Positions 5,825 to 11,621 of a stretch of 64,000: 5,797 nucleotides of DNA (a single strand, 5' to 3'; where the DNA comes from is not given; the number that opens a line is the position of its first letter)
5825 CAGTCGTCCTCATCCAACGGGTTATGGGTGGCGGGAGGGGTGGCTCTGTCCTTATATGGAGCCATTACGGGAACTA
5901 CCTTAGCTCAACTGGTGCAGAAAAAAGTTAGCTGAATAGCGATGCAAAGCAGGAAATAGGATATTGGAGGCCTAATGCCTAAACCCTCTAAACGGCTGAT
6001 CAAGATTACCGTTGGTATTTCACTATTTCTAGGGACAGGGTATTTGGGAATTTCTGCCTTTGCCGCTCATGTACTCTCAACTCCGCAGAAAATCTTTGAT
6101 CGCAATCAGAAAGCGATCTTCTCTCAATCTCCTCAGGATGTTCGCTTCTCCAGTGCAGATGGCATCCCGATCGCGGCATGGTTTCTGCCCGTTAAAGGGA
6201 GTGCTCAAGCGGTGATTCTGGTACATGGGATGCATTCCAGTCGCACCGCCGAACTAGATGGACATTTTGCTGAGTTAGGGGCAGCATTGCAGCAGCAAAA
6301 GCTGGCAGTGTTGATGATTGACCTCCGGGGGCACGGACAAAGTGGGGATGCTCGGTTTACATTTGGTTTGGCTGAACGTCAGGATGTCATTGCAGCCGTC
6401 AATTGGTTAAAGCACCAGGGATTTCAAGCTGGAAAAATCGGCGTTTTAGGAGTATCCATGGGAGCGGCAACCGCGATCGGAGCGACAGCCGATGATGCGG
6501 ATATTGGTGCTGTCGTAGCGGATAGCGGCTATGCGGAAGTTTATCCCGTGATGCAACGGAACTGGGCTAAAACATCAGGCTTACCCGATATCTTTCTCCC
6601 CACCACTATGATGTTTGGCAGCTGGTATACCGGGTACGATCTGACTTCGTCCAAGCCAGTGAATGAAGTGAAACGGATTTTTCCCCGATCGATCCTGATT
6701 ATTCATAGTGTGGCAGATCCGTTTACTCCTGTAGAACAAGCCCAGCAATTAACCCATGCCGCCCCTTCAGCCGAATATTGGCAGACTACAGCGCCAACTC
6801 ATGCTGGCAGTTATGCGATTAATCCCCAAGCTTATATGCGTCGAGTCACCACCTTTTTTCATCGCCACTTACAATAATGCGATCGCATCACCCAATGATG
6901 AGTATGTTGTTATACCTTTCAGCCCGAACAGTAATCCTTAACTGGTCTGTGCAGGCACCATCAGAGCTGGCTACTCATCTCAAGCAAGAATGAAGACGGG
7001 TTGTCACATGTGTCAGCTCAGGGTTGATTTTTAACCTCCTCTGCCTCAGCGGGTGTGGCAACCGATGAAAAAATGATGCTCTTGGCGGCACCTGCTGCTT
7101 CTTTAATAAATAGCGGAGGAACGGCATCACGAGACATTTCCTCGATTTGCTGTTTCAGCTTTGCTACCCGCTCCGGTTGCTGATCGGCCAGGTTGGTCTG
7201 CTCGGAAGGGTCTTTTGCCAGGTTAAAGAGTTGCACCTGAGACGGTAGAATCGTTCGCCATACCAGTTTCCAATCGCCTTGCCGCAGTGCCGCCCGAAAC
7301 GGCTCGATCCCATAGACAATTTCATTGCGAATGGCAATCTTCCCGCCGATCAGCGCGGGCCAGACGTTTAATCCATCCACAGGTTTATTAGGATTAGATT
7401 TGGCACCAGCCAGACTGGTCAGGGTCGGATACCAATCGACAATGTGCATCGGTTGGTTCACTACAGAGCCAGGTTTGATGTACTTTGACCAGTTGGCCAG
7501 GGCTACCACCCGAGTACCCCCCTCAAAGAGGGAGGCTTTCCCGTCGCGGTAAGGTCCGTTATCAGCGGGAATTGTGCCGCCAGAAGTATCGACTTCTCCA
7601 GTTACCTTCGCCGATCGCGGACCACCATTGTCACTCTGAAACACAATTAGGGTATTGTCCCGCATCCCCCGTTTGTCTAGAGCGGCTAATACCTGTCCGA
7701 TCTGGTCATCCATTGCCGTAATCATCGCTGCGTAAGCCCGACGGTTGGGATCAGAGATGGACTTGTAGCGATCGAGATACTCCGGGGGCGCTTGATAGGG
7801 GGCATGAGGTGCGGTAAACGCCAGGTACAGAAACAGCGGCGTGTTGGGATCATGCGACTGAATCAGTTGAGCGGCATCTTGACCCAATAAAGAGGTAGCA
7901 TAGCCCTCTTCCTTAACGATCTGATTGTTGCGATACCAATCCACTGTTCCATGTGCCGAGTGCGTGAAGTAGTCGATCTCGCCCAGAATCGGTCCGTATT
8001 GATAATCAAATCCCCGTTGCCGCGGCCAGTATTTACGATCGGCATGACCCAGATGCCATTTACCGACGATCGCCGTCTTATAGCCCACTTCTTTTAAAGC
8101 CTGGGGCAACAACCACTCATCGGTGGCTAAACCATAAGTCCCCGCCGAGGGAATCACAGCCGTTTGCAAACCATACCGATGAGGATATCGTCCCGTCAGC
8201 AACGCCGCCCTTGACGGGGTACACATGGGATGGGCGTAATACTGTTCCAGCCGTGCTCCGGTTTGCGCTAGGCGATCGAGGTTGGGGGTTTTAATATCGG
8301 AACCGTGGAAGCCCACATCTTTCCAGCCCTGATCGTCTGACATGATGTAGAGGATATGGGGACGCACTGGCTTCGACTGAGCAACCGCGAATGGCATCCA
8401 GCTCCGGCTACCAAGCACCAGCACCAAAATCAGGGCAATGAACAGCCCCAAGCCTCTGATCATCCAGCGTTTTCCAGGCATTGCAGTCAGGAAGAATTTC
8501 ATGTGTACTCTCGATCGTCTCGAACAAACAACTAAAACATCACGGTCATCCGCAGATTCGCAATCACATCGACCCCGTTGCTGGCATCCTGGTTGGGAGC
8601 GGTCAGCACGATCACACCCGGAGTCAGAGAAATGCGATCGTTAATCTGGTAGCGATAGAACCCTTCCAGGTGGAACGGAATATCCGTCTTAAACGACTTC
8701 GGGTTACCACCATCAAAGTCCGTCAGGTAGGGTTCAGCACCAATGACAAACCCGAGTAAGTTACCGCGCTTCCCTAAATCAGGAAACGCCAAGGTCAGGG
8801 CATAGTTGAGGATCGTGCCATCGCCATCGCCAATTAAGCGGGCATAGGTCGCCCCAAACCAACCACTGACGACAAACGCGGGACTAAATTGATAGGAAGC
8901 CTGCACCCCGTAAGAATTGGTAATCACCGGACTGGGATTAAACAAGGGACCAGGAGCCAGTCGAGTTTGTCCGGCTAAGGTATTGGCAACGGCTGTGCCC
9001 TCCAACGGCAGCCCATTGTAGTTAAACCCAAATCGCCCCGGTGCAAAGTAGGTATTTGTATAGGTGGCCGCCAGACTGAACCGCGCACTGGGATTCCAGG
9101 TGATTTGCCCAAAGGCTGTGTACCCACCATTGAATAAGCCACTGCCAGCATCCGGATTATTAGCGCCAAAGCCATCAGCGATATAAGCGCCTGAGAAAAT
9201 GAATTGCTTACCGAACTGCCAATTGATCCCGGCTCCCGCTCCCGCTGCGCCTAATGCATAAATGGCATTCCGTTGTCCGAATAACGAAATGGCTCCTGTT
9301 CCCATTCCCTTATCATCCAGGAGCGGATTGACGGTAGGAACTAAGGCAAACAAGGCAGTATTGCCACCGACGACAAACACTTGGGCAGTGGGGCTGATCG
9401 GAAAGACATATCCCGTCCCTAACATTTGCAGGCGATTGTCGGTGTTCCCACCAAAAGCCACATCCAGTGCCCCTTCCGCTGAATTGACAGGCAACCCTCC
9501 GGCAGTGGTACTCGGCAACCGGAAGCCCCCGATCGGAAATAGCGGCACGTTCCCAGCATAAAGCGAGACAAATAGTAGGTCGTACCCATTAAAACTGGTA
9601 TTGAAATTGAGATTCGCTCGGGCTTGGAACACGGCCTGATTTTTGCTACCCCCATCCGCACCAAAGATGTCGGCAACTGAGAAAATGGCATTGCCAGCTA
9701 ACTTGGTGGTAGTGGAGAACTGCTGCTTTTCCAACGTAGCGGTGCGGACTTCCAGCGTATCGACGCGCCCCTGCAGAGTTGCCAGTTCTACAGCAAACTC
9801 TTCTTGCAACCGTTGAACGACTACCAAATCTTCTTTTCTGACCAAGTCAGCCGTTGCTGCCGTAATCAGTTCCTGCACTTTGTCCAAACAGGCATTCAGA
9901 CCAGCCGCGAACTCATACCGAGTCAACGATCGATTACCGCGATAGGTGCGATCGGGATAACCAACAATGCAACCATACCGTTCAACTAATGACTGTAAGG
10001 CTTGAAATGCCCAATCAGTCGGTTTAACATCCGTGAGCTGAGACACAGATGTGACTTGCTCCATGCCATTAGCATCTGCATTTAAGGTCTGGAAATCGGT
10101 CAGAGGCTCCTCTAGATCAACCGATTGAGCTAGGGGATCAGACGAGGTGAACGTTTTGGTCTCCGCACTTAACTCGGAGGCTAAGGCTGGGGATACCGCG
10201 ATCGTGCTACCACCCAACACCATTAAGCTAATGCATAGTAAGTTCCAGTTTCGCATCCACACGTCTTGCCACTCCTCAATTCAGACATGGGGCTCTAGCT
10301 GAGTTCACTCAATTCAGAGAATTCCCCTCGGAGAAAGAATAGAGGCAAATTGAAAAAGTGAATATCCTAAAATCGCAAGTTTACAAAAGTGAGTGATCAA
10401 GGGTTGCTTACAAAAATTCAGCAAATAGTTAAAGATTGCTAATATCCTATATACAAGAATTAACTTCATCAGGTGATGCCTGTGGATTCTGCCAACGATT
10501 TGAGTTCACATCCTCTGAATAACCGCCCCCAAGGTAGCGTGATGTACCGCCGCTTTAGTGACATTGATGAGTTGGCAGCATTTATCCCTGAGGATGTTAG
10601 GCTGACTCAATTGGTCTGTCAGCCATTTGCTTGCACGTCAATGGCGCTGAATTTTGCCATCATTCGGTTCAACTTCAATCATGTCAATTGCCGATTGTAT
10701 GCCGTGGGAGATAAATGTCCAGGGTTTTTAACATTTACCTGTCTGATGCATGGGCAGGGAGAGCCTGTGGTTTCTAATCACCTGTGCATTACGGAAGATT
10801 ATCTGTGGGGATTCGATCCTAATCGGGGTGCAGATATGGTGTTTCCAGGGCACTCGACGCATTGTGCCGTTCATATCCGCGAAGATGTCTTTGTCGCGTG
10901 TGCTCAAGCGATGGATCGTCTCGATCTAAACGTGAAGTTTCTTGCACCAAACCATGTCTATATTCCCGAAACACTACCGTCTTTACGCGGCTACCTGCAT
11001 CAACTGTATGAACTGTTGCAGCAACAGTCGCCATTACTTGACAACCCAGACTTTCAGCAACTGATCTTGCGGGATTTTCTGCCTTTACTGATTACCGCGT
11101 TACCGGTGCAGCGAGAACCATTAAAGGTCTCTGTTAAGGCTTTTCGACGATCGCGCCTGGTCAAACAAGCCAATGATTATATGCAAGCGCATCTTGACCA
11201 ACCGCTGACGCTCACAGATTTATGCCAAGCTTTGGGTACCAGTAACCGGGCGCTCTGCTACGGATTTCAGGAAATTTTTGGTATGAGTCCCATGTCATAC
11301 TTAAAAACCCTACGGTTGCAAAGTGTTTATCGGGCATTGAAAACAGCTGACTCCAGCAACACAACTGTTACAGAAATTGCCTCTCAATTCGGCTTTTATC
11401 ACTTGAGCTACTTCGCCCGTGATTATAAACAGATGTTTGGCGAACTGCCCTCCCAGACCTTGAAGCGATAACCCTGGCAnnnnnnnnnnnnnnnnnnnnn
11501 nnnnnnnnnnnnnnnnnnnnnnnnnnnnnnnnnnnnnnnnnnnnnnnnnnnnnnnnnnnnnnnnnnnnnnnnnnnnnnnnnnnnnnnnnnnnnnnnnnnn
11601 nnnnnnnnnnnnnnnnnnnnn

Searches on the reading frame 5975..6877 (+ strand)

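Call 19: search_protein_families(library=pfam, proteins=[window:5975-6877:+])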
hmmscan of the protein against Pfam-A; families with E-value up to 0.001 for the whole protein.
window:5975-6877:+ (300 aa): 7 families
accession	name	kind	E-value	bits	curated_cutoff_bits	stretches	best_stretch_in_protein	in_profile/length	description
PF12146.15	Hydrolase_4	-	1.5e-12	47.7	27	1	78-182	5-106/239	Serine aminopeptidase, S33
PF00561.26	Abhydrolase_1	-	7.2e-11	42.6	25.8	1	79-199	2-118/245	alpha/beta hydrolase fold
PF12697.13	Abhydrolase_6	-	1.2e-10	42.9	26.3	1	80-218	1-121/217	Alpha/beta hydrolase family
PF02129.25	Peptidase_S15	-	5.1e-10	39.9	23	1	111-196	53-140/262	X-Pro dipeptidyl-peptidase (S15 family)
PF00326.27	Peptidase_S9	-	1.5e-08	34.8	22.6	1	105-263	10-170/213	Prolyl oligopeptidase family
PF20434.5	BD-FAE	-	1.9e-06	28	26.8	1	74-261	10-213/215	BD-FAE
PF01738.24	DLH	-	0.00056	20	21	0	136-261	79-167/217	Dienelactone hydrolase family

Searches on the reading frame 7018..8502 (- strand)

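Call 19: search_protein_families(library=pfam, proteins=[window:7018-8502:-])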
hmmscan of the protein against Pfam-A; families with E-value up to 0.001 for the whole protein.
window:7018-8502:- (494 aa): 4 families
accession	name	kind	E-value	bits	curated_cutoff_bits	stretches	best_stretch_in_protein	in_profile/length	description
PF00884.28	Sulfatase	-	6.1e-62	210.1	25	1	48-367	1-301/301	Sulfatase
PF01663.27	Phosphodiest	-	8.2e-07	29.4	23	0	252-293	179-220/342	Type I phosphodiesterase / nucleotide pyrophosphatase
PF16347.10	SGSH_C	-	4.3e-06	27.4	29.3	1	323-457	9-152/154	N-sulphoglucosamine sulphohydrolase, C-terminal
PF14707.11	Sulfatase_C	-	0.00051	21.1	30.9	0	425-460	58-96/127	C-terminal region of aryl-sulfatase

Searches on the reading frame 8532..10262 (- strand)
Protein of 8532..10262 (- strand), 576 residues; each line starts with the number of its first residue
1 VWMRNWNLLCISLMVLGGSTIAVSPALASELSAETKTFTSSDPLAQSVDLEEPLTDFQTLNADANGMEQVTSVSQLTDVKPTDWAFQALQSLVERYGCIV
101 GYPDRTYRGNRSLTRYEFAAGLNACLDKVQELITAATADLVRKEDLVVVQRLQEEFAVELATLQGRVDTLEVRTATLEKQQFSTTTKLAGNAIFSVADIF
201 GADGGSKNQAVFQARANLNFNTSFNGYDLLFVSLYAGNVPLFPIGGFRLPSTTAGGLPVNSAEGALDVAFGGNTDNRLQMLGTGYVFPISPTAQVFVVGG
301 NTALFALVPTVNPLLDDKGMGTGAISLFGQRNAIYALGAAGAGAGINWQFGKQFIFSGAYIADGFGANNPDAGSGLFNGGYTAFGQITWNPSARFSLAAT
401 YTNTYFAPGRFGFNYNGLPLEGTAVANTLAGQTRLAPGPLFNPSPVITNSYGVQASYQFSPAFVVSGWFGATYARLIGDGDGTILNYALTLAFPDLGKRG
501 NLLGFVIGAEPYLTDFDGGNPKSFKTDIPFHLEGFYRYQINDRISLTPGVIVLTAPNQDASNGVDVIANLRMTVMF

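Call 19: search_protein_families(library=pfam, proteins=[window:8532-10262:-])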
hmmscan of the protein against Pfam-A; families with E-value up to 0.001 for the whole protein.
window:8532-10262:- (576 aa): 2 families
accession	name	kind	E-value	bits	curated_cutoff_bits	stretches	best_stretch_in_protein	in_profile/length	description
PF04966.18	OprB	-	4e-40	138.8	22.9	1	143-576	1-372/372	Carbohydrate-selective porin, OprB family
PF00395.25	SLH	-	1.5e-06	28.5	20.8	1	77-119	3-44/44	S-layer homology domain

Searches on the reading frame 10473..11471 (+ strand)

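Call 19: search_protein_families(library=pfam, proteins=[window:10473-11471:+])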
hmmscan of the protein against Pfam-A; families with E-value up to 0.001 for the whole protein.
window:10473-11471:+ (332 aa): 2 families
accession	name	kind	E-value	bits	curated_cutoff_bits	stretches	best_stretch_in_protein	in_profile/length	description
PF12833.13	HTH_18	-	5.1e-20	72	33.6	1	250-332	1-80/80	Helix-turn-helix domain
PF00165.29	HTH_AraC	-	1.3e-17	63.8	26.6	2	237-278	1-42/42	Bacterial regulatory helix-turn-helix proteins, AraC family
